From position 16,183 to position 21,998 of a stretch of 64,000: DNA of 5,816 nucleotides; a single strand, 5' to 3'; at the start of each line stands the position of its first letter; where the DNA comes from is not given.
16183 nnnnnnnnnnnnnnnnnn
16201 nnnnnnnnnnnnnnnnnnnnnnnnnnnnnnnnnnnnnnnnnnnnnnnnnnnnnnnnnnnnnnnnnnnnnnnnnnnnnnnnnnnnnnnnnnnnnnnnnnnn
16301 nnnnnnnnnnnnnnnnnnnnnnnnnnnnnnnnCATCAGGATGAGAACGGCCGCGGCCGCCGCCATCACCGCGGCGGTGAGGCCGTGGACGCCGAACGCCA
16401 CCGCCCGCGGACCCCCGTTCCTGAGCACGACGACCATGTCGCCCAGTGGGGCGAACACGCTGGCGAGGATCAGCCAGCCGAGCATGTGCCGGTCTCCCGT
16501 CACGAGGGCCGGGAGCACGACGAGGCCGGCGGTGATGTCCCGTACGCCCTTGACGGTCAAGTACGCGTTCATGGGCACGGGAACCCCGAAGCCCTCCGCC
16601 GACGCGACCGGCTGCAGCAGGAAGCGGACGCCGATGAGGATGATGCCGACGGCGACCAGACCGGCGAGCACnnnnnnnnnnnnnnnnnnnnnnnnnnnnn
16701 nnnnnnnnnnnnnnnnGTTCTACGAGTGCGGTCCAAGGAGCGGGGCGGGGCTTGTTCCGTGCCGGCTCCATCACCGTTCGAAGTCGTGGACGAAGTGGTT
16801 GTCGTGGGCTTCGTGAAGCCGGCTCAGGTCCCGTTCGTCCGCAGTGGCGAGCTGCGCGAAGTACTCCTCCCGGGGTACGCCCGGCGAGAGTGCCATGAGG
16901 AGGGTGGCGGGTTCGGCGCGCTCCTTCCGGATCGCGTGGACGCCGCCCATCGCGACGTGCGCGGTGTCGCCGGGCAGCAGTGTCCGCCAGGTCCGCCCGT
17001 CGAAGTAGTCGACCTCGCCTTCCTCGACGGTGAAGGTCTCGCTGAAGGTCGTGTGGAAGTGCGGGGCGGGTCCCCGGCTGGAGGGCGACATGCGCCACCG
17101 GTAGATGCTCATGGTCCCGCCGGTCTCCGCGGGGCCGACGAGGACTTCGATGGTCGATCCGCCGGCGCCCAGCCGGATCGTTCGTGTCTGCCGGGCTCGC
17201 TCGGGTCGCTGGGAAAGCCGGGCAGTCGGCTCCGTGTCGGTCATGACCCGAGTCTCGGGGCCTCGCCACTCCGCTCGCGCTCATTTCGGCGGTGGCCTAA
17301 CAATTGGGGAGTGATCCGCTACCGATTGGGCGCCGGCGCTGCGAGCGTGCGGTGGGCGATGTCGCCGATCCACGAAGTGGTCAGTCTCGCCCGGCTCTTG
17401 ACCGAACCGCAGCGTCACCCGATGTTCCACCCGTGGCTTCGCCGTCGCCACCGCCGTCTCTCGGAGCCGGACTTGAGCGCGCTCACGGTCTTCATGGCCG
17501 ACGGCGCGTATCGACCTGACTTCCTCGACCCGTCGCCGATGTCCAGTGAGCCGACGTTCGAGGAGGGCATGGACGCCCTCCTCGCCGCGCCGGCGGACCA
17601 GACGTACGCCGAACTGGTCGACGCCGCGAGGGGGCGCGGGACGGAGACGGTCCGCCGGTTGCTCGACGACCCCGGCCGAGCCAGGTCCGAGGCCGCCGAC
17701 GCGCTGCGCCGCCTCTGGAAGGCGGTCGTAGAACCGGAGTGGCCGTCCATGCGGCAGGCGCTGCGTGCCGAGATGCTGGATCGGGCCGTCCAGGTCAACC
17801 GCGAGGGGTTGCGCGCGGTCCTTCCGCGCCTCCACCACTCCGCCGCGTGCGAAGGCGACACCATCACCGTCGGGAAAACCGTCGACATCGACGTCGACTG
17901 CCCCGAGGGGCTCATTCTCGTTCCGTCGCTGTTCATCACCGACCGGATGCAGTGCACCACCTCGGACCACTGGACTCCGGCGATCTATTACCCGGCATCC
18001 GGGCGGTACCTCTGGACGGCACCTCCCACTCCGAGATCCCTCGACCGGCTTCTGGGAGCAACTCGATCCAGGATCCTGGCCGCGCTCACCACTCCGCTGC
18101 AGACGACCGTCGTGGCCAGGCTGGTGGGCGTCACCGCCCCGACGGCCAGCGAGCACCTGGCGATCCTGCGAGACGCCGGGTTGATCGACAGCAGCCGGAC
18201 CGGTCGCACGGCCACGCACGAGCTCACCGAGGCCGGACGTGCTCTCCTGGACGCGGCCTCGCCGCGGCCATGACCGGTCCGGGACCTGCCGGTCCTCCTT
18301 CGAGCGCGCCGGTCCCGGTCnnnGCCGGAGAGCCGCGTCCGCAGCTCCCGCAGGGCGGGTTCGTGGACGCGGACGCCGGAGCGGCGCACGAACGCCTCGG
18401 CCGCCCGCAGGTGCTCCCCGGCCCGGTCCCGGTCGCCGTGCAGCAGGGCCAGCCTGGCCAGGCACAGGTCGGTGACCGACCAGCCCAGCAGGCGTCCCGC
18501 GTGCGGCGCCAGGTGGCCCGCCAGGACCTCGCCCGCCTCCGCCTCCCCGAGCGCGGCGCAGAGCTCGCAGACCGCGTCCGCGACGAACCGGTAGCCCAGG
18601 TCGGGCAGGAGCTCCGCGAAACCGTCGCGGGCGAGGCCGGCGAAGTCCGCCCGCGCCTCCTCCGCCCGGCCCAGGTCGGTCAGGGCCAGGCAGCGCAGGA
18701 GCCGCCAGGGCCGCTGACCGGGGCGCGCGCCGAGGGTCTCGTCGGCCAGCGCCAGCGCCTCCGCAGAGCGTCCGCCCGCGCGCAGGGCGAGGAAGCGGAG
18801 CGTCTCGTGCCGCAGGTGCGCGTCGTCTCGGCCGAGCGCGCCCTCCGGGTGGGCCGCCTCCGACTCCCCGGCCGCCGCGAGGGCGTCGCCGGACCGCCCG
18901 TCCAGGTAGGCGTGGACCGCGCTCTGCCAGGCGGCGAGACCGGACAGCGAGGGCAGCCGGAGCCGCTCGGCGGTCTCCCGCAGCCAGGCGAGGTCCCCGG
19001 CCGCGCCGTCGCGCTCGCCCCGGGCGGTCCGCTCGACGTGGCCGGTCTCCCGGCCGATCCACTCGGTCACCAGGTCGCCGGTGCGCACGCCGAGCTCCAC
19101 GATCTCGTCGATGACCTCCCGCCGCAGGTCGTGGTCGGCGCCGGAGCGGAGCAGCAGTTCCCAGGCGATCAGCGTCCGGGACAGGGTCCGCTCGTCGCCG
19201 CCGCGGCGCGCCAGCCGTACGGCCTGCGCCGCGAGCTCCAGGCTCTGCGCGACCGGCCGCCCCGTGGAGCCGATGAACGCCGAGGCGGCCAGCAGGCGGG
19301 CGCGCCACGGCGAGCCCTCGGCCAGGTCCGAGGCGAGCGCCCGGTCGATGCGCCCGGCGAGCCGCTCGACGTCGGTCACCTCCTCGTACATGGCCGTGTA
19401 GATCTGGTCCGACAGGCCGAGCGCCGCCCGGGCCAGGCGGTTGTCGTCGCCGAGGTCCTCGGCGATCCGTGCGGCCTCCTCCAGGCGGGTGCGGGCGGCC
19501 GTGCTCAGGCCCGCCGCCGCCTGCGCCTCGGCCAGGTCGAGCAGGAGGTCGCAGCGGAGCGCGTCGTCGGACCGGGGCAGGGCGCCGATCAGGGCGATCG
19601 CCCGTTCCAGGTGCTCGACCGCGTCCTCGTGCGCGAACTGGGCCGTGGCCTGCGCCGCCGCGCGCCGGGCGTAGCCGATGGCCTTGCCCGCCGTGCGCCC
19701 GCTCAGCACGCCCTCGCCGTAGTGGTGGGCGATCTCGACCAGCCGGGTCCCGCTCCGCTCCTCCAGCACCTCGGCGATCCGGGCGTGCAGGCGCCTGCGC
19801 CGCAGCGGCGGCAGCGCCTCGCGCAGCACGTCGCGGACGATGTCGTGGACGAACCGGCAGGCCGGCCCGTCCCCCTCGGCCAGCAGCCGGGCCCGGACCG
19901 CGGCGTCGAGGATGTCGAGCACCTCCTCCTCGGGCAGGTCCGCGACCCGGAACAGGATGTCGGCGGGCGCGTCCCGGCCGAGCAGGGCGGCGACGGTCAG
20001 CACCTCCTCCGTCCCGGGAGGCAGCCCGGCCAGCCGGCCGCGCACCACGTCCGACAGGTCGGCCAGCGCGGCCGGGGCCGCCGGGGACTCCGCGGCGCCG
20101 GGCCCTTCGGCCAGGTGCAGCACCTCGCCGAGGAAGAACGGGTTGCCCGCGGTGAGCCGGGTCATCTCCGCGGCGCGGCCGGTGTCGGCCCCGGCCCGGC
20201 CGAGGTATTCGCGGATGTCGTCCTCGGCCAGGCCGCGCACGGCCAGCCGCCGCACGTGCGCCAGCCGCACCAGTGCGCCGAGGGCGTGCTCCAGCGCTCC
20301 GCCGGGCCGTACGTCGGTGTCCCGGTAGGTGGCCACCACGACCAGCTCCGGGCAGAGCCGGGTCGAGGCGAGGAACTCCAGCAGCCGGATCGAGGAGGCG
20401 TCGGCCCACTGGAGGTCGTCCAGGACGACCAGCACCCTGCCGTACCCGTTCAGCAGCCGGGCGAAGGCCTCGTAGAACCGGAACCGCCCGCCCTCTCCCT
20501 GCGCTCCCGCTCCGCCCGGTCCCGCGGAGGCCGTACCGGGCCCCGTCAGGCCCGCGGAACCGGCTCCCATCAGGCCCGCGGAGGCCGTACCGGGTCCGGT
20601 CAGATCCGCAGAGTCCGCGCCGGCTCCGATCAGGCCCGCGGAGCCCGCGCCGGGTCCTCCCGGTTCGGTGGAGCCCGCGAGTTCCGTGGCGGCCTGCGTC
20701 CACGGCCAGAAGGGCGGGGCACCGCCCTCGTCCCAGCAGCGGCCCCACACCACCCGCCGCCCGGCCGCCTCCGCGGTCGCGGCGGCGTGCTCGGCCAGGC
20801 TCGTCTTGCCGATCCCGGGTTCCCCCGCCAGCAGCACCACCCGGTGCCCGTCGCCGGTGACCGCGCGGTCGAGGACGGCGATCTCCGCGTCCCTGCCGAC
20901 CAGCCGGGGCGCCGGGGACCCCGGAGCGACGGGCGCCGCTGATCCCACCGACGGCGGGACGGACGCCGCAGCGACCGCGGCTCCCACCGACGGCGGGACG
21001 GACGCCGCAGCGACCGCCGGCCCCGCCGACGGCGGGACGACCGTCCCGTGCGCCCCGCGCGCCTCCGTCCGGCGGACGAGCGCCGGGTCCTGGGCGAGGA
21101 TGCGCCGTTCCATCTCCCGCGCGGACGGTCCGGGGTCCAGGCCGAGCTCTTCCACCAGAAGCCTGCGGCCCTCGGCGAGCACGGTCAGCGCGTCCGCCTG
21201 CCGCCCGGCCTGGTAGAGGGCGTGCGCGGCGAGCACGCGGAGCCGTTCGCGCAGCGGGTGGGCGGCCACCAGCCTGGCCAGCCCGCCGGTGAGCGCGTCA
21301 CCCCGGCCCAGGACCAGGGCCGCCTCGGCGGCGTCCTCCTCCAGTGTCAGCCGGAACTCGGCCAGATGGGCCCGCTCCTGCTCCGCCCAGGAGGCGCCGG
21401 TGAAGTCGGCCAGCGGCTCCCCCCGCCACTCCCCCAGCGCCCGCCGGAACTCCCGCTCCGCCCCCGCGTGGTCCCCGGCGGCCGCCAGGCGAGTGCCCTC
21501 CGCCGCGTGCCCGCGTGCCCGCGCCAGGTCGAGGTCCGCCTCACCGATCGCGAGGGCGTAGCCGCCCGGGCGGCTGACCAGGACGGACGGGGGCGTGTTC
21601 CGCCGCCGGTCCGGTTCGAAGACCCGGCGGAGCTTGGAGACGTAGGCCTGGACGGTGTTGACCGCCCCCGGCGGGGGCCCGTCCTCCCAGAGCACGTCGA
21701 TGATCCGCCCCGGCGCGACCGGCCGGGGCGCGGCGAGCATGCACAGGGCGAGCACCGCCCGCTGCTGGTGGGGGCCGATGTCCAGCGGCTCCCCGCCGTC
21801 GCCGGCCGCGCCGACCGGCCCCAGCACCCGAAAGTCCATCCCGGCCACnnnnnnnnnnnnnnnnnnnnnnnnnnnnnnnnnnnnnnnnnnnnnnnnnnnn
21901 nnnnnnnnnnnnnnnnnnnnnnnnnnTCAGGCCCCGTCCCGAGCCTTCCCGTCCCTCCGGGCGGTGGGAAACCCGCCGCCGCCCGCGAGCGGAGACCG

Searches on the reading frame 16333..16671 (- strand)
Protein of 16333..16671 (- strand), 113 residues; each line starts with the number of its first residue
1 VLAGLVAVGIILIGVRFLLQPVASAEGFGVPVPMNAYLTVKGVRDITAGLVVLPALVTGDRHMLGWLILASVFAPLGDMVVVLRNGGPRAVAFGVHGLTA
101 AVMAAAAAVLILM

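Call 34: search_protein_families(library=pfam, proteins=[window:16333-16671:-], max_evalue=0.001)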
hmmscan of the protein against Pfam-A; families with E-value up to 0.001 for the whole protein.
window:16333-16671:- (113 aa): 1 family
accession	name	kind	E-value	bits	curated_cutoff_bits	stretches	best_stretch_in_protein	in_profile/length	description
PF14087.12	DUF4267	-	6.2e-26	91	27.8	1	7-110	1-110/110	Domain of unknown function (DUF4267)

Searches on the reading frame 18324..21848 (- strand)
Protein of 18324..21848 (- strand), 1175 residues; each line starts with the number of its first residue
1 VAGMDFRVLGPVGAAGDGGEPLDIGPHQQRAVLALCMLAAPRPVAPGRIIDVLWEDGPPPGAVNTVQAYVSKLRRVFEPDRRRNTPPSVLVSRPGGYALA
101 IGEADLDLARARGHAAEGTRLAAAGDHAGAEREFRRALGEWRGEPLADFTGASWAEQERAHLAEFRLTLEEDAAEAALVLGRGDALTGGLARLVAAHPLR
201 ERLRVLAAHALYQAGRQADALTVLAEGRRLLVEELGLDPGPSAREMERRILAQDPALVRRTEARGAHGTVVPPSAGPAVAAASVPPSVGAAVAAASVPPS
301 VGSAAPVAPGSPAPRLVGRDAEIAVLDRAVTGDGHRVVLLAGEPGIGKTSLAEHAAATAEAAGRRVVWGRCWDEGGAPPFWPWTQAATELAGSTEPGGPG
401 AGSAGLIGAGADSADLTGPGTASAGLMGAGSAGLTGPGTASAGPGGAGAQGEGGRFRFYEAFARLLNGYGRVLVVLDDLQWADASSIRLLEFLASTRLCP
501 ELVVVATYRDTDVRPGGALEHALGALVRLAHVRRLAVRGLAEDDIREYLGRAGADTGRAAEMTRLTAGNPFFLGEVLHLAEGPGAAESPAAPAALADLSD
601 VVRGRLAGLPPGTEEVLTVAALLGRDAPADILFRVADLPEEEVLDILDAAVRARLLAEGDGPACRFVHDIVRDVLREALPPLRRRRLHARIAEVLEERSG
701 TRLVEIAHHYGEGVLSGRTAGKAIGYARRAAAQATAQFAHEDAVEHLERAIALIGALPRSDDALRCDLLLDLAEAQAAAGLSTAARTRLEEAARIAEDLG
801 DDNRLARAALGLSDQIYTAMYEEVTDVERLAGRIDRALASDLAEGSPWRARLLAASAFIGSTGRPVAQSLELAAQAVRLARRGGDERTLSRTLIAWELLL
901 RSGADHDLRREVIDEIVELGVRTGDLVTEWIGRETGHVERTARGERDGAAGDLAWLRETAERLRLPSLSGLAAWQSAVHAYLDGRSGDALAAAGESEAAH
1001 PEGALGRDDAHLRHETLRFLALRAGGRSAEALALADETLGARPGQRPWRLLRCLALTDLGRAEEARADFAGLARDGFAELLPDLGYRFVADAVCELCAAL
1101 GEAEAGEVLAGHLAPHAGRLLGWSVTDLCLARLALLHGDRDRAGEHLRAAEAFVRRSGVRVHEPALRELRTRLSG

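Call 35: search_protein_families(library=pfam, proteins=[window:18324-21848:-], max_evalue=0.001)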
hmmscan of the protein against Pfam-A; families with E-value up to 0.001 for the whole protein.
window:18324-21848:- (1175 aa): 6 families
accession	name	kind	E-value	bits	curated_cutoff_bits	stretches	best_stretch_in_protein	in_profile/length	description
PF03704.23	BTAD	-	6.7e-35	121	22.1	1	106-251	1-146/146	Bacterial transcriptional activator domain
PF13191.12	AAA_16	-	3.7e-21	76.8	32.6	1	315-496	1-158/167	AAA ATPase domain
PF05729.18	NACHT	-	2.9e-06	27.6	26.7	0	463-551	74-162/167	NACHT domain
PF13401.12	AAA_22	-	4.9e-06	27.3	27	1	334-494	4-105/130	AAA domain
PF00486.34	Trans_reg_C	-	7.8e-06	26.3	26.2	1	28-99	9-77/77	Transcriptional regulatory protein, C terminal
PF20720.3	nSTAND3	-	6.4e-05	23.1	27.2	1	335-368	17-50/155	Novel STAND NTPase 3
